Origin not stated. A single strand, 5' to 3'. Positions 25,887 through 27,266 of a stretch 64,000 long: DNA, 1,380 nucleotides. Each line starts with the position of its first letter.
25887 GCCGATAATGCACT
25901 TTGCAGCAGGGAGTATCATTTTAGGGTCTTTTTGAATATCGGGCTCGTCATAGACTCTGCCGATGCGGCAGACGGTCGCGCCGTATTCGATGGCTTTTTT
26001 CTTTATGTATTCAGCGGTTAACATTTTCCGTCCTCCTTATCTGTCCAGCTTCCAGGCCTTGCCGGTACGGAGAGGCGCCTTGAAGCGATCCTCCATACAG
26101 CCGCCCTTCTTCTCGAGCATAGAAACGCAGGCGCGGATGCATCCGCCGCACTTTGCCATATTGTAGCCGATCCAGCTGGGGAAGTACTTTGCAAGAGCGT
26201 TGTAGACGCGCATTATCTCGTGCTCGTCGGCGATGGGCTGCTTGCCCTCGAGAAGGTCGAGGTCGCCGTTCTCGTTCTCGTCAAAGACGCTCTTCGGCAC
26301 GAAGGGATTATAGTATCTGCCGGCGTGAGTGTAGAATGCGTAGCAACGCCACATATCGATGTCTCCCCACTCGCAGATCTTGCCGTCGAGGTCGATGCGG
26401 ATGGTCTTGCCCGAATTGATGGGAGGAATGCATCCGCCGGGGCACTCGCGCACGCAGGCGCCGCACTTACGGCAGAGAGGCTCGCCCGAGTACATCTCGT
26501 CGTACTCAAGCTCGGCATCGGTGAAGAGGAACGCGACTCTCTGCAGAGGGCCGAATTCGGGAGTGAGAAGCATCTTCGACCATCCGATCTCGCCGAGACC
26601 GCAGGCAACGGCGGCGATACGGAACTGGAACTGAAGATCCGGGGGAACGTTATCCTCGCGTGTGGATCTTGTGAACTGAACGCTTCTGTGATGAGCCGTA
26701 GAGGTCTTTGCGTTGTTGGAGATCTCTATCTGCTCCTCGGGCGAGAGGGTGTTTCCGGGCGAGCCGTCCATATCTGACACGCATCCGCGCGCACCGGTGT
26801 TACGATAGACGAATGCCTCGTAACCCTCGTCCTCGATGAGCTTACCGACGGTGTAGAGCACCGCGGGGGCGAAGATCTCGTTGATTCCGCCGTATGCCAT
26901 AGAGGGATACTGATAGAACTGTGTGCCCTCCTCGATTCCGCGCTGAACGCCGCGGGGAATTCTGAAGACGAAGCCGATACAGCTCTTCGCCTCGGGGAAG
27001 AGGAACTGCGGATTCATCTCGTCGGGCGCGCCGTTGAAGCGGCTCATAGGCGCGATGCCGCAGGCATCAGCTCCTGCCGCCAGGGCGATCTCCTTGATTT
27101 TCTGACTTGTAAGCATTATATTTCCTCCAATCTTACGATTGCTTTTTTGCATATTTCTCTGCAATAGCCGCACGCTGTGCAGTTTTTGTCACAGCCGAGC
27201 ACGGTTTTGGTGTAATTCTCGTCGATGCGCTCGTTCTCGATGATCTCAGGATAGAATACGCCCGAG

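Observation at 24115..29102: AraC-linked, translationally coupled operon: a U32-like TIM-barrel/Fe-S protein plus three tandem QueG/RdhA-like Fe-S paralogs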

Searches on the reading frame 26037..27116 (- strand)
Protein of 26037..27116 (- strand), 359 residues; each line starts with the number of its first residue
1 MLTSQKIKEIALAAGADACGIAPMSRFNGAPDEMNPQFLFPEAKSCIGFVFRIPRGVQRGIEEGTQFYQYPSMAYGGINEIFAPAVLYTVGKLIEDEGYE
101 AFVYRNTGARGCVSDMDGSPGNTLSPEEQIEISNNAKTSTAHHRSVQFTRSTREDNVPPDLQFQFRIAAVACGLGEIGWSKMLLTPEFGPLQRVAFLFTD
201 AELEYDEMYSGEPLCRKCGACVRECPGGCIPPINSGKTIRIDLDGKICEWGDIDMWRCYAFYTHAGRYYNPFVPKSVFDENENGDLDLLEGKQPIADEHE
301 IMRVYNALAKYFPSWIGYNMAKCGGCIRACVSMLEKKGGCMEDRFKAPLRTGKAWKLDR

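Call 3: search_protein_families(library=pfam, proteins=[window:26037-27116:-], max_evalue=0.1)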
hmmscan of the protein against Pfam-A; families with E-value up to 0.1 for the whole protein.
window:26037-27116:- (359 aa): 6 families
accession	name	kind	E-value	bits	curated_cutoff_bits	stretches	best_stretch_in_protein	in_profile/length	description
PF13187.11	Fer4_9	-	0.00017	21.9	27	1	215-259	2-38/52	4Fe-4S dicluster domain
PF13183.11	Fer4_8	-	0.012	16.6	27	1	206-228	45-67/68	4Fe-4S dicluster domain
PF12838.12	Fer4_7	-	0.016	16.1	27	1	215-259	2-39/52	4Fe-4S dicluster domain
PF13237.11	Fer4_10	-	0.03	14.7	25.5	1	212-239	6-35/53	4Fe-4S dicluster domain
PF12800.12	Fer4_4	-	0.052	14.4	24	1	214-227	3-16/17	4Fe-4S binding domain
PF12837.12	Fer4_6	-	0.067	13.6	25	0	214-230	8-24/24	4Fe-4S binding domain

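Call 4: search_protein_families(library=ncbifam, proteins=[window:26037-27116:-], max_evalue=0.1)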
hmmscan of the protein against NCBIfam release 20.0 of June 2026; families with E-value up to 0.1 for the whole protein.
window:26037-27116:- (359 aa): 4 families
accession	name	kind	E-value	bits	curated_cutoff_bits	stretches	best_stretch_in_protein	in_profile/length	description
TIGR02486.1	RDH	subfamily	8.6e-09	35.7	160.35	1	168-264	156-262/314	reductive dehalogenase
TIGR00276.1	TIGR00276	equivalog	2.5e-06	26.7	200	1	169-231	137-197/337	tRNA epoxyqueuosine(34) reductase QueG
NF058577.1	FdxA_fam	equivalog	0.04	14.1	65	1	215-232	9-26/52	4Fe-4S ferredoxin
NF041890.1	hdrC_Methbact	equivalog_domain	0.084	12.4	270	0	215-263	31-79/192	ferredoxin:CoB-CoM heterodisulfide reductase subunit HdrC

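Call 36: find_homologous_proteins(query=A2, max_evalue=0.001)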
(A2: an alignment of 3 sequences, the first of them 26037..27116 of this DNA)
Query A2 (3 sequences) (359 aa, profile of the alignment): 4330 proteins with E <= 0.001 among 8000 candidates; the best 120 are listed.
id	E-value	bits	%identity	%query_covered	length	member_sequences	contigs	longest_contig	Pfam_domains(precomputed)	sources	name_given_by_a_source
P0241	3.5e-222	754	34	90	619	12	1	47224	PF12837.13,PF00037.33,PF13484.12,PF12800.13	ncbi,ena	-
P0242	1.1e-202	690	30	99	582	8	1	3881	PF13484.12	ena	-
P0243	2.5e-202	689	31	99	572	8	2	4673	-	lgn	-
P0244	7.4e-162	556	30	99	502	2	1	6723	PF13484.12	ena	-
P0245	7.6e-158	543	99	100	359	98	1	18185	-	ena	-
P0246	2.6e-157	541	99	100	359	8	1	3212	-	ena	-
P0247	8.0e-150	517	89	100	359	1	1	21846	-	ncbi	-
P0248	6.6e-149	514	89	100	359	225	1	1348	-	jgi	jgi:ferredoxin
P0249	9.1e-149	513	90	100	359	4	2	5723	-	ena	-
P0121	1.5e-148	512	30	94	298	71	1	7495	PF00037.33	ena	-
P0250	3.7e-148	511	67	100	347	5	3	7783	-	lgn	-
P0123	4.0e-148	511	31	94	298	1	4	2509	PF00037.33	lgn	-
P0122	4.5e-148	511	31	94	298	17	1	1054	PF00037.33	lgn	-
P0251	1.2e-147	509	64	99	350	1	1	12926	-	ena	-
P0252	3.1e-147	508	86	100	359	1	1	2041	-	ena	-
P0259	7.7e-147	507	88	100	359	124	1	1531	-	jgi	jgi:ferredoxin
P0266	6.3e-146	504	60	100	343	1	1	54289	-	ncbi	-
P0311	1.8e-143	496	84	100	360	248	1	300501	-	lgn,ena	-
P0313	2.0e-143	496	87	100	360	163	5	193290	-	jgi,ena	-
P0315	2.6e-143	495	85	100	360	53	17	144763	-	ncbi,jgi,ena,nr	ncbi:MAG: hypothetical protein E7391_00070 [Ruminococcaceae bacterium]|nr:hypothetical protein [Osci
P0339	2.4e-142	492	86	100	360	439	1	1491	-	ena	-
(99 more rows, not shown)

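Call 48: predict_structure(alignment_id=A4)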
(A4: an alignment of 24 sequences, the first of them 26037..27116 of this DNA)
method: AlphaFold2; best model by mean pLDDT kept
length: 359 residues; sequences in the alignment: 24
mean_pLDDT: 71.0   pTM: 0.75
mean pLDDT of the five models: 71.0, 70.5, 69.8, 69.1, 67.9
residues with pLDDT >= 90: 101; 70-90: 98; 50-70: 83; < 50: 77
segments of 3 or more residues with pLDDT < 50: 66-71, 107-161, 312-322, 355-359
pLDDT, mean of each block of 10 residues (from residue 1): 96 96 92 74 92 78 52 62 84 92 56 34 33 36 28 36 74 94 91 88 96 92 82 90 91 75 58 65 60 64 66 43 72 86 79 46
secondary structure, 60 per line:
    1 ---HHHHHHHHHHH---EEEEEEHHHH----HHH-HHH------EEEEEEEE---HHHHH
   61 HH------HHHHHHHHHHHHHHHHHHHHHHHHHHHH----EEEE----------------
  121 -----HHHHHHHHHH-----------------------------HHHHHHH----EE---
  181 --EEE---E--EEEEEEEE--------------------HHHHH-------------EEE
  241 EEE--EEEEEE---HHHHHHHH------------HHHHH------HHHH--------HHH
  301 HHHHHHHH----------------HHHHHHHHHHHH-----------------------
elements in order: H4-14 E18-23 H24-27 E45-52 H56-62 H69-96 E101-104 H126-135 H165-171 E183-185 E192-199 H220-224 E238-243 E246-251 H255-262 H275-279 H286-289 H298-308 H325-336

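Call 68: find_encoding_contigs(protein=P0241, flank=9000, max_places=2)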
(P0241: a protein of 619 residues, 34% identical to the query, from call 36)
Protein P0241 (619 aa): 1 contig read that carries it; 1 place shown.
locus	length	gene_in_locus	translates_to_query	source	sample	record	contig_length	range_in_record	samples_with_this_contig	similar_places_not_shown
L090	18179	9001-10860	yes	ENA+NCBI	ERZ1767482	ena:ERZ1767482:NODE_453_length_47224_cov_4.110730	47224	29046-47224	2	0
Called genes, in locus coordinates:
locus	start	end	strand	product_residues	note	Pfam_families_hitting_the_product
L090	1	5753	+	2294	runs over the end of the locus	-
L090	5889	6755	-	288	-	PF02311:AraC_binding (weak), PF07883:Cupin_2 (weak), PF12833:HTH_18, PF00165:HTH_AraC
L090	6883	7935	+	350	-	-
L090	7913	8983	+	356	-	-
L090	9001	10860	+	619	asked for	PF00037:Fer4 (faint), PF12800:Fer4_4 (faint), PF12837:Fer4_6 (faint), PF13484:Fer4_16 (faint)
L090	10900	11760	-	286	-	PF12833:HTH_18, PF00165:HTH_AraC (weak)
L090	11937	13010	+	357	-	-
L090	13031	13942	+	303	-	PF00037:Fer4 (faint)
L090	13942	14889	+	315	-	-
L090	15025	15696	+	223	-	PF01712:dNK (faint), PF02223:Thymidylate_kin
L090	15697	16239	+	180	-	PF01965:DJ-1_PfpI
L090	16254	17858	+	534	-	PF02618:YceG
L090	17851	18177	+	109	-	?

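Call 69: find_encoding_contigs(protein=P0311, flank=9000, max_places=2)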
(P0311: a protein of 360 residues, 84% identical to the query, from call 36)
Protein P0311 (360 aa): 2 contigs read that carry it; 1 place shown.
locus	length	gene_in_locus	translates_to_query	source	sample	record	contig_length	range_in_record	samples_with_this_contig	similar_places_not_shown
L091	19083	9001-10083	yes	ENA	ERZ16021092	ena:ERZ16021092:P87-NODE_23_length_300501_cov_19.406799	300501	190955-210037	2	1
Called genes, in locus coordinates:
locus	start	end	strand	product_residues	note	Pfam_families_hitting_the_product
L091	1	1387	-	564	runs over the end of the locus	PF00920:ILVD_EDD_N, PF24877:ILV_EDD_C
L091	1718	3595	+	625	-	PF11308:Glyco_hydro_129, PF18952:DUF5696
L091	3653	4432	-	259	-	PF00165:HTH_AraC, PF12833:HTH_18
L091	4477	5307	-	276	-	PF02311:AraC_binding, PF07883:Cupin_2 (weak), PF12833:HTH_18, PF00165:HTH_AraC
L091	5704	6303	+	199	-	-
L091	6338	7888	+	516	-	PF00082:Peptidase_S8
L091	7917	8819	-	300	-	PF02311:AraC_binding (weak), PF14525:AraC_binding_2 (weak), PF12833:HTH_18, PF00165:HTH_AraC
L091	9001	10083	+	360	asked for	-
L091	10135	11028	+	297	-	-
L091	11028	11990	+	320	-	PF13484:Fer4_16 (faint)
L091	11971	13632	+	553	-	PF18952:DUF5696, PF12905:Glyco_hydro_101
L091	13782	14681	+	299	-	PF01522:Polysacc_deac_1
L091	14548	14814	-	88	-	-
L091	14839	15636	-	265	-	PF12833:HTH_18, PF00165:HTH_AraC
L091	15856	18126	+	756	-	PF14498:Glyco_hyd_65N_2, PF22124:Glyco_hydro_95_cat, PF21307:Glyco_hydro_95_C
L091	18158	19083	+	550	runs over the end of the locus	PF00395:SLH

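Call 71: find_related_loci(query=window:26037-27116:-, collection=metagenome_contigs, flank=10000)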
Query window:26037-27116:- (359 aa) in metagenome_contigs; peptide patterns used: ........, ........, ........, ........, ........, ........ (x = any residue, [..] = any of these).
246 stretches matched a pattern; 196 encode a relative of the query (tblastn E <= 1e-3); the best 80 are kept; 80 distinct loci.
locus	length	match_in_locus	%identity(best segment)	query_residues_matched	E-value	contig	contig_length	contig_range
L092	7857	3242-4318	88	1-359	0e+0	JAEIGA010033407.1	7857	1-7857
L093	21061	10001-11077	89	1-359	0e+0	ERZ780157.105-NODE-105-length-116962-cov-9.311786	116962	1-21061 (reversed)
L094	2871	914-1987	89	1-358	0e+0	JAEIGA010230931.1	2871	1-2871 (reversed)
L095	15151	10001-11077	88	1-359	0e+0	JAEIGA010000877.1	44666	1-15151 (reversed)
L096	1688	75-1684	88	1-359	0e+0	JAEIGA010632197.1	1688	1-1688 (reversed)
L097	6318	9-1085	88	1-359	0e+0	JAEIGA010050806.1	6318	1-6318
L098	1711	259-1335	88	1-359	0e+0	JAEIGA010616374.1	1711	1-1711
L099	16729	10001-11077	86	1-359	0e+0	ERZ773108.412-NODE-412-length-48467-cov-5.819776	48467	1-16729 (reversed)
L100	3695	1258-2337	87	1-359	0e+0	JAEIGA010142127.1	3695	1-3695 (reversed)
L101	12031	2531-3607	86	1-359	0e+0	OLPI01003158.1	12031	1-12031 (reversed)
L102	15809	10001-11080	87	1-359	0e+0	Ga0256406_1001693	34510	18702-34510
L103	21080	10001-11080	84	1-359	0e+0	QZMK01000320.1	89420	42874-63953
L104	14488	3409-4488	84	1-359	0e+0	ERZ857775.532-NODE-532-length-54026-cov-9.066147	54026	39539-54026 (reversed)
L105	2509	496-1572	86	1-359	0e+0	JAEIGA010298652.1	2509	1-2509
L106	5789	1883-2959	87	1-359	0e+0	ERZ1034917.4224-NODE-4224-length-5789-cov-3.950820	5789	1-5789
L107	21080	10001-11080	84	1-359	0e+0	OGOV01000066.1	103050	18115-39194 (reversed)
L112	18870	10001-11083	86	1-359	0e+0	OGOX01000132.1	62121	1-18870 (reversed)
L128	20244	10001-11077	83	1-359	0e+0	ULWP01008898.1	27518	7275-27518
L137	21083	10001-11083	83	1-359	0e+0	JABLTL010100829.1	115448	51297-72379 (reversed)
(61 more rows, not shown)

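Call 80: find_encoding_contigs(protein=P0266, flank=8000, max_places=2)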
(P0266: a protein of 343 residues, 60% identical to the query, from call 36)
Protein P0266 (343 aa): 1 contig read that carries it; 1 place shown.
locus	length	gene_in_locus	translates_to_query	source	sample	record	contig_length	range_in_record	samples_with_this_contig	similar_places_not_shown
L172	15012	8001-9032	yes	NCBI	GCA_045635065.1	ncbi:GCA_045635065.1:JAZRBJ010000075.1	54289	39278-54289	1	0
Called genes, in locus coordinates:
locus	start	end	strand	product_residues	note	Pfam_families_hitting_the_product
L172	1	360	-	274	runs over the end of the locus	PF10920:DUF2705 (weak)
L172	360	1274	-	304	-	PF00005:ABC_tran, PF13304:AAA_21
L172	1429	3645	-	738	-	PF00933:Glyco_hydro_3, PF01915:Glyco_hydro_3_C, PF14310:Fn3-like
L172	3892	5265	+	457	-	PF00890:FAD_binding_2 (faint), PF01134:GIDA (faint), PF01266:DAO (faint), PF07992:Pyr_redox_2, PF12831:FAD_oxidored (weak), PF13738:Pyr_redox_3, PF00070:Pyr_redox, PF02852:Pyr_redox_dim, +2 more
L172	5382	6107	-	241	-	PF23023:Anti-Pycsar_Apyc1, PF00753:Lactamase_B, PF12706:Lactamase_B_2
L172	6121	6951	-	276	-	PF12833:HTH_18, PF00165:HTH_AraC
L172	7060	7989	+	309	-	-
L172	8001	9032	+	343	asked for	-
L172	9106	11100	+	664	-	-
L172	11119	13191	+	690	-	-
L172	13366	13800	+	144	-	PF09537:DUF2383 (weak)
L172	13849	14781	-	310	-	PF00561:Abhydrolase_1 (weak), PF12697:Abhydrolase_6, PF12146:Hydrolase_4 (weak)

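Call 82: search_protein_families(library=pfam, proteins=[L172:9106-11100:+, L172:11119-13191:+, L172:7060-7989:+, L172:8001-9032:+, L093:13811-15808:+], max_evalue=1)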
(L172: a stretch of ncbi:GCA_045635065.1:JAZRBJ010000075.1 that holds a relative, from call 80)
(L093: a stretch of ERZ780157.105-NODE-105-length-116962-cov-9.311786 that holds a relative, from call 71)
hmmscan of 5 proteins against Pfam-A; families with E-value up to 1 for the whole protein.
L172:9106-11100:+ (664 aa): 1 family
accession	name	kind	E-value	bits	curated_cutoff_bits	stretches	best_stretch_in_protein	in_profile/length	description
PF06662.19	C5-epim_C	-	0.0016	18.4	23.3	1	437-472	37-72/188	D-glucuronyl C5-epimerase C-terminus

L172:11119-13191:+ (690 aa): 0 families

L172:7060-7989:+ (309 aa): 3 families
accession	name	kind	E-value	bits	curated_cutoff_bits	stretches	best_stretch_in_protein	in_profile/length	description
PF21933.2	MCM5_C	-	0.038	14.3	27.2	1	99-132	5-38/59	MCM5, C-terminal domain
PF24132.1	DUF7399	-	0.17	12.7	27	1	158-216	33-91/134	Family of unknown function (DUF7399)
PF01852.25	START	-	0.22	11.3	22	1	127-197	44-110/207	START domain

L172:8001-9032:+ (343 aa): 1 family
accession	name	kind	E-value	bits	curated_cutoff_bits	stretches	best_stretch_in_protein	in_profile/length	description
PF13484.11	Fer4_16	-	0.0052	18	30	1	214-246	2-33/66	4Fe-4S double cluster binding domain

L093:13811-15808:+ (665 aa): 4 families
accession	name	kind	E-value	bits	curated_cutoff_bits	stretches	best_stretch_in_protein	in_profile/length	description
PF06662.19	C5-epim_C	-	0.00013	22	23.3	1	436-469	39-72/188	D-glucuronyl C5-epimerase C-terminus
PF03663.20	Glyco_hydro_76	-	0.00038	20.5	25.9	1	482-614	155-284/366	Glycosyl hydrolase family 76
PF07944.18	Beta-AFase-like_GH127_cat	-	0.0021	17.6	24.9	1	437-509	136-203/376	Beta-L-arabinofuranosidase, GH127 catalytic domain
PF07470.19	Glyco_hydro_88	-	0.0048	16.4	26.6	1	435-509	38-102/352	Glycosyl Hydrolase Family 88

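Call 93: search_protein_representatives(protein=window:26037-27116:-)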
Query: 359 residues. Proteins with E-value up to 0.001 (for the whole library): 1830; up to 1e-10: 632; up to 1e-30: 118. The best 150 are listed.
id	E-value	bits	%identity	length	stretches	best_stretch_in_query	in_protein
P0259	4.7e-224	759.8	88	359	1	1-359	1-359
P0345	2.6e-159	546.7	89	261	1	1-261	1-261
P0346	3.1e-123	428.0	83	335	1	148-359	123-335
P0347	1.6e-107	376.3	83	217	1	1-203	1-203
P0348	7.2e-103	361.0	81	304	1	1-204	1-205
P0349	4.2e-100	351.9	80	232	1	123-304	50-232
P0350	6.0e-99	348.1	80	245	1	181-359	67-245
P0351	4.7e-98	345.1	83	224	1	1-189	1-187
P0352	4.9e-86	305.6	78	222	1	2-181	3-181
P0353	5.3e-77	275.8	73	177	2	1-116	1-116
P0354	5.5e-71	256.0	41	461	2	2-351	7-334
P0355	2.1e-69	250.9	82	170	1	233-359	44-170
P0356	7.1e-68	245.8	70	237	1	1-177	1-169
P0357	2.5e-64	234.1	76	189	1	239-359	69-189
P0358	5.0e-64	233.2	70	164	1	1-160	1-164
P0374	6.3e-54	199.9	38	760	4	159-258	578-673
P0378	1.6e-52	195.3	42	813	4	164-259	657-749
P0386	1.9e-49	185.2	40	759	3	164-280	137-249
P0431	9.5e-36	140.1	35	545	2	5-259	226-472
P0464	2.4e-30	122.3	34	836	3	159-259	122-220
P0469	9.2e-30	120.4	37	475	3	156-259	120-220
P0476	3.9e-29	118.3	37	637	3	165-280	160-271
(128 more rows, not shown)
